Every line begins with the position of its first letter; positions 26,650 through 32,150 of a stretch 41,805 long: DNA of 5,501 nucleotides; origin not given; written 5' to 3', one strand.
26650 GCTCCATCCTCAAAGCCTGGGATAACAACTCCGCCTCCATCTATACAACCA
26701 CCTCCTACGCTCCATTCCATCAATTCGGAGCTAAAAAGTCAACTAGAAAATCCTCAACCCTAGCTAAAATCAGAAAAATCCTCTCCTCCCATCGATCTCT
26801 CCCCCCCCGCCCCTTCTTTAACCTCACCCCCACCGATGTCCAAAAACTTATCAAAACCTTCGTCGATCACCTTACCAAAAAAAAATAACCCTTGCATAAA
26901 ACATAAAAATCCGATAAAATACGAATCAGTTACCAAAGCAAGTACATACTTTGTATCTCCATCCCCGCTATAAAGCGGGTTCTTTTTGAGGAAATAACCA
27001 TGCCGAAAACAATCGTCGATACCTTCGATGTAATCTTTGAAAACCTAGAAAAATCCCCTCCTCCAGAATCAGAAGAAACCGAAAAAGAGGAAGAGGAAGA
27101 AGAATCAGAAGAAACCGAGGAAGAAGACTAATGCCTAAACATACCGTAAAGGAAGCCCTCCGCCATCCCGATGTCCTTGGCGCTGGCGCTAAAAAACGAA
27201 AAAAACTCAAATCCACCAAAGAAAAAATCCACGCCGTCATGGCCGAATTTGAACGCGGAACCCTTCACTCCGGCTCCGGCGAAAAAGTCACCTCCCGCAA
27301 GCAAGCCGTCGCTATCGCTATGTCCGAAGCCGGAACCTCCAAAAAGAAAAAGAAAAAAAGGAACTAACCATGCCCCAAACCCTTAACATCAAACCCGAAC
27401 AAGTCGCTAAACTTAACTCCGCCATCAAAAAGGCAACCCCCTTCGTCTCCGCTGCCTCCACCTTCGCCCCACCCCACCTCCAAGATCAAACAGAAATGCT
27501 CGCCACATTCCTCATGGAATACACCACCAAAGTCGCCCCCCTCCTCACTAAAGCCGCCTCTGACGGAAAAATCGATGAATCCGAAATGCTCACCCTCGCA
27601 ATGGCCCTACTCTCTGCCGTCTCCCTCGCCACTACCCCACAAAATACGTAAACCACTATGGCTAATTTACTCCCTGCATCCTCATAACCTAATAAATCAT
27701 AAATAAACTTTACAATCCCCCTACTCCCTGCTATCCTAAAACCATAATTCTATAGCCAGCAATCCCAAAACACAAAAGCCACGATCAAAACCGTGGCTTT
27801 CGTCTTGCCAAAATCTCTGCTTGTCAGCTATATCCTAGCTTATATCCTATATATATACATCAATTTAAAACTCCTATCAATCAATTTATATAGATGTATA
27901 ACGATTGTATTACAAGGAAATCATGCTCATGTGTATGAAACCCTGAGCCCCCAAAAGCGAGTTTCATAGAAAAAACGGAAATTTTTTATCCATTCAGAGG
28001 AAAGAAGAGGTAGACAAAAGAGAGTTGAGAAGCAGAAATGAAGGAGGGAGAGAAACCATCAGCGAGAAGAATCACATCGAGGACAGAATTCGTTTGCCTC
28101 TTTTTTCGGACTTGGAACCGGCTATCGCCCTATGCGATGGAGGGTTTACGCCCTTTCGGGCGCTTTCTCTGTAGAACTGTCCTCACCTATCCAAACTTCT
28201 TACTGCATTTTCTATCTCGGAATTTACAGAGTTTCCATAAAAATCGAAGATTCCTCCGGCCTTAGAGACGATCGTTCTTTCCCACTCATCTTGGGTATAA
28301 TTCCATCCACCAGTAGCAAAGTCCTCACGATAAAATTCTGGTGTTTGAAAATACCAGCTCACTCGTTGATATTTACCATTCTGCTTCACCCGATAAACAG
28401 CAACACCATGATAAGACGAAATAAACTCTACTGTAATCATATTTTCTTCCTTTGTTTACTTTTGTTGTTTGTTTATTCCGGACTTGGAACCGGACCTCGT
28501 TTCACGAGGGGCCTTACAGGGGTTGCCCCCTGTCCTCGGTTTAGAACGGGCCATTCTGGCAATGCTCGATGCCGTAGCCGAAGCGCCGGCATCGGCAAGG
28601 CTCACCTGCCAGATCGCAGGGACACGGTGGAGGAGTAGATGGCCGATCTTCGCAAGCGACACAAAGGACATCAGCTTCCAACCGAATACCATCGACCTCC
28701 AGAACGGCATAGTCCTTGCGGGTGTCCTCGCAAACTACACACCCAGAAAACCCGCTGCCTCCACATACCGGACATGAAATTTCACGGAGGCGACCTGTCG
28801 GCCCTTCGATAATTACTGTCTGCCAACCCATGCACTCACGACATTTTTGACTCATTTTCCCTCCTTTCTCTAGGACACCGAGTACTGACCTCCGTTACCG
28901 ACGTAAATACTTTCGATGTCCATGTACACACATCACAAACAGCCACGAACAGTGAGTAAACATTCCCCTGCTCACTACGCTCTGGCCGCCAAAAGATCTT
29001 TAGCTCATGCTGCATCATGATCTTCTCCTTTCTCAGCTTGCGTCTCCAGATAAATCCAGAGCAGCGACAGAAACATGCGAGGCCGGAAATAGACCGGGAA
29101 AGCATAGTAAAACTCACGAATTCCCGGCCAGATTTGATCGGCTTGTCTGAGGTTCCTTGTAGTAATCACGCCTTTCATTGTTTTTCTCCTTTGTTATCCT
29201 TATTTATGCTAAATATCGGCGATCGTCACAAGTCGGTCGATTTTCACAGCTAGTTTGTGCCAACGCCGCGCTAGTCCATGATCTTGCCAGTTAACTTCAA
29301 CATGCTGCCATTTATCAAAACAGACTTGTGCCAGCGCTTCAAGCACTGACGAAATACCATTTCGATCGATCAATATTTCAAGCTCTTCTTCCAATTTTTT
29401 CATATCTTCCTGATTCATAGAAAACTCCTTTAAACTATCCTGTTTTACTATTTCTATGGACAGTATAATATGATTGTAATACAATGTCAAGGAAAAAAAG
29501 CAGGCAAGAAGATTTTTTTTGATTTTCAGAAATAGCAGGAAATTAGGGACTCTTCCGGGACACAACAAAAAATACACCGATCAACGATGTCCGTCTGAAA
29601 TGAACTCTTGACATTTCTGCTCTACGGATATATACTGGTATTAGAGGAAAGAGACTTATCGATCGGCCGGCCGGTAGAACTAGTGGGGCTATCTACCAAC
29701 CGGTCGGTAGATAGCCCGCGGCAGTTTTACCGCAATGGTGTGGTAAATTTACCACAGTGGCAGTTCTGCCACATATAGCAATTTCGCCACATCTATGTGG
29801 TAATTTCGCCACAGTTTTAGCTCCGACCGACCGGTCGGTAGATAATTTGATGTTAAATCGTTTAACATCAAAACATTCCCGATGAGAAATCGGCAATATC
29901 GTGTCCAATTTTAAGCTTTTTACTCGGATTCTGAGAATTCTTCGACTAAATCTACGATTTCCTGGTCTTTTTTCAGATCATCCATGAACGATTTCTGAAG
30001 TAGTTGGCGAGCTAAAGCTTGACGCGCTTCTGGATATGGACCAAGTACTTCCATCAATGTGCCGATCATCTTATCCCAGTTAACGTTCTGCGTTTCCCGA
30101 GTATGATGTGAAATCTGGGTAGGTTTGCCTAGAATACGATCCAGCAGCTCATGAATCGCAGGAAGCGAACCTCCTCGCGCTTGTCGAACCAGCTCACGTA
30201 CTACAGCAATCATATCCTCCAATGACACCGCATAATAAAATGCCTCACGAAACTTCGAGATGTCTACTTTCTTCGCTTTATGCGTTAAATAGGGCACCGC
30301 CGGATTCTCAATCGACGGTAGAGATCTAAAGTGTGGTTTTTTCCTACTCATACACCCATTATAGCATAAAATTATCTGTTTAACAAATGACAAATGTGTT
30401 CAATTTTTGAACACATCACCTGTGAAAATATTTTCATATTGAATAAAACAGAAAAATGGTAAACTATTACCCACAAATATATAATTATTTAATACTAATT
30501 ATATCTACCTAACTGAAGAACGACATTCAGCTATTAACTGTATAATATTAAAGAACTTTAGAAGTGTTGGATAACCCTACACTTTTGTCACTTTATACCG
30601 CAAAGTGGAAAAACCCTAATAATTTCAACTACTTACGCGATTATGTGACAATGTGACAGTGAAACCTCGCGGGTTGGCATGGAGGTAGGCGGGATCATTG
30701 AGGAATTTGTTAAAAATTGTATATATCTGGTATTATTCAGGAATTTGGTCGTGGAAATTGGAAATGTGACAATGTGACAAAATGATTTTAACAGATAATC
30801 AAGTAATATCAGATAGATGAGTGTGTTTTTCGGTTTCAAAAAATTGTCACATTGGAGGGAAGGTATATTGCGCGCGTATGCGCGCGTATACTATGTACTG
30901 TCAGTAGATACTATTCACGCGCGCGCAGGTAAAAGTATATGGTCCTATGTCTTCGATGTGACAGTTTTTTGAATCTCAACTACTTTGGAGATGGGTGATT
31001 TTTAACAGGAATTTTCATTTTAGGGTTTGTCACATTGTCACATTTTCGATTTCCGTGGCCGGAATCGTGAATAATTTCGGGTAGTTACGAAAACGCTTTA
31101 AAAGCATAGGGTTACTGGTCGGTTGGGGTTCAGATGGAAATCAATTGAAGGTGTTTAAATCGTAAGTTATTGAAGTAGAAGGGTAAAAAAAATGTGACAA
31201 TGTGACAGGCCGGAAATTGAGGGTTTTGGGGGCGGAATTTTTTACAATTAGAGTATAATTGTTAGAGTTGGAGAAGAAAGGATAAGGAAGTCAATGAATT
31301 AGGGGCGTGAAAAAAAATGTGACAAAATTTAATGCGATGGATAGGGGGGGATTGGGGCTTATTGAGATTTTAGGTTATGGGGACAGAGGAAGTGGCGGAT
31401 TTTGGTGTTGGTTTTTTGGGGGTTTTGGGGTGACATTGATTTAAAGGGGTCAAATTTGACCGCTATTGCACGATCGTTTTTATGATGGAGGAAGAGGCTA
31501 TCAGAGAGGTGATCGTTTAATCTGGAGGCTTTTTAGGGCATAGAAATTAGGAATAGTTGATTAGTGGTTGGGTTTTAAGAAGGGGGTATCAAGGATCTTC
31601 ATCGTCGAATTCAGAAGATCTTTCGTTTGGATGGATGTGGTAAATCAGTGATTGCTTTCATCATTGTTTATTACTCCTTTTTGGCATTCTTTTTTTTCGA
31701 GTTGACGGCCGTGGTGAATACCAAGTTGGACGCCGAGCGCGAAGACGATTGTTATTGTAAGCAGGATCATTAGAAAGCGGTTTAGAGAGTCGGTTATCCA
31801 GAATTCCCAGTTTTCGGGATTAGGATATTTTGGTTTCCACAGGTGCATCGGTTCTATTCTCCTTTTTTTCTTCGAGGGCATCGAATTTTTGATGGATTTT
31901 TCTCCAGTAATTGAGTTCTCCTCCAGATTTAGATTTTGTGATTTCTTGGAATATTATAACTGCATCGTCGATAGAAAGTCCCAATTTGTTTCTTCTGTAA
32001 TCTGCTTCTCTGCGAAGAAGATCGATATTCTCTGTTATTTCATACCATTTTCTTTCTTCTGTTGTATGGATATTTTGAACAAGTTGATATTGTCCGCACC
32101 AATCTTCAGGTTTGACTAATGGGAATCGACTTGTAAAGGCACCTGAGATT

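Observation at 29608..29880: Consensus promoter firing into an ORF-free array of palindromes: candidate immunity/antisense RNA or transcription-activated origin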

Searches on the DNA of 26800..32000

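Call 125: search_rna_families(source=window, start=26800, end=32000, threshold=evalue, max_evalue=0.1)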
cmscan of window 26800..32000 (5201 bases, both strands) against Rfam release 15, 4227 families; matches with E-value up to 0.1: 1.
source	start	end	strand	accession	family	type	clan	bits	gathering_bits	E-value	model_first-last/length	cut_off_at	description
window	28478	28540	-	RF02684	Twister-P5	Gene; ribozyme;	CL00120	40.1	37.6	5.9e-06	1-58/58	no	Type-P5 twister ribozyme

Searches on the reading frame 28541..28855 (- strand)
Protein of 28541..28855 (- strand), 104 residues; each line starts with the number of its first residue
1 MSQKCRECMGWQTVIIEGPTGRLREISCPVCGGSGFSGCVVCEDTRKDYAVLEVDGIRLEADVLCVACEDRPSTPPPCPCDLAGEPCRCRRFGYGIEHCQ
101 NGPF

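Call 10: search_protein_families(library=pfam, proteins=[window:28541-28855:-], max_evalue=0.01)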
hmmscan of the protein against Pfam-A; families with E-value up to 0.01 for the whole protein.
window:28541-28855:- (104 aa): 1 family
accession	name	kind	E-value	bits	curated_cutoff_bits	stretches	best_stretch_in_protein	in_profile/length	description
PF10764.14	Gin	-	0.0087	16.5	27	1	39-71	1-26/45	Inhibitor of sigma-G Gin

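Call 11: search_protein_families(library=phrogs, proteins=[window:28541-28855:-], max_evalue=0.01)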
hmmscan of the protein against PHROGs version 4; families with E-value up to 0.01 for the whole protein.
window:28541-28855:- (104 aa): 1 family
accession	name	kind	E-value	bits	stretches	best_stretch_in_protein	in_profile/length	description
phrog_7429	-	unknown function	0.0082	16.3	1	2-47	329-374/418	-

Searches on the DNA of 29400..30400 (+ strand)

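Call 9: search_dna_similar(query=window:29400-30400:+, collection=phages, mode=distant)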
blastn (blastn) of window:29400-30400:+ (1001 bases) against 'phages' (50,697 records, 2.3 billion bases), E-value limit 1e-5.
No match.
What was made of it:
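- Tried and rejected: blastn of 29400-30400 against 50,697 phage records found nothing (call 9).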

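Call 34: search_rna_families(source=window, start=29400, end=30000, threshold=evalue, max_evalue=10)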
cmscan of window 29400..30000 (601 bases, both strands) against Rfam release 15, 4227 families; matches with E-value up to 10: 9.
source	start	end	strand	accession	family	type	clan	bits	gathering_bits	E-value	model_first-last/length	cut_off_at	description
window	29728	29804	+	RF03716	mir-7131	Gene; miRNA;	-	19.3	74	0.41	1-84/84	no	mir-7131 microRNA precursor family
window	29644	29719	+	RF02397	sau-5971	Gene; sRNA;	-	16.9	90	2.4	1-96/96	no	Staphylococcus sRNA sau-5971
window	29841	29877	-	RF04134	MIR7504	Gene; miRNA;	-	16.8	83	5.5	1-124/124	no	MIR7504 microRNA precursor family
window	29726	29802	-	RF03716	mir-7131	Gene; miRNA;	-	16.7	74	2.2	1-84/84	no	mir-7131 microRNA precursor family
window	29413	29487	-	RF00243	traJ_5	Cis-reg;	CL00016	16.7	50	6.1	1-109/109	no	traJ 5' UTR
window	29648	29719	+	RF03771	mir-341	Gene; miRNA;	-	16.5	90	1.6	1-96/96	no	mir-341 microRNA precursor family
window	29647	29722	-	RF03771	mir-341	Gene; miRNA;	-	15.9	90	2.4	1-96/96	no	mir-341 microRNA precursor family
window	29412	29477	+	RF00107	FinP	Gene;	CL00016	14.2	45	6.7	1-76/76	no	FinP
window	29753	29794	+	RF00586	SNORA12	Gene; snRNA; snoRNA; HACA-box;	-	14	45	3.3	1-148/148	no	Small nucleolar RNA SNORA12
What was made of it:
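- On C4-type / P4 CI antisense immunity RNA: The Rfam scan of 29400-30000 at E <= 10 listed only noise such as miRNA and snoRNA models (call 34).
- Closest known: Phage RNA regulators. Different: No Rfam match (call 34).
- No Rfam family matched at E <= 10, including C4-type antisense RNA and CRISPR repeat families (call 34).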
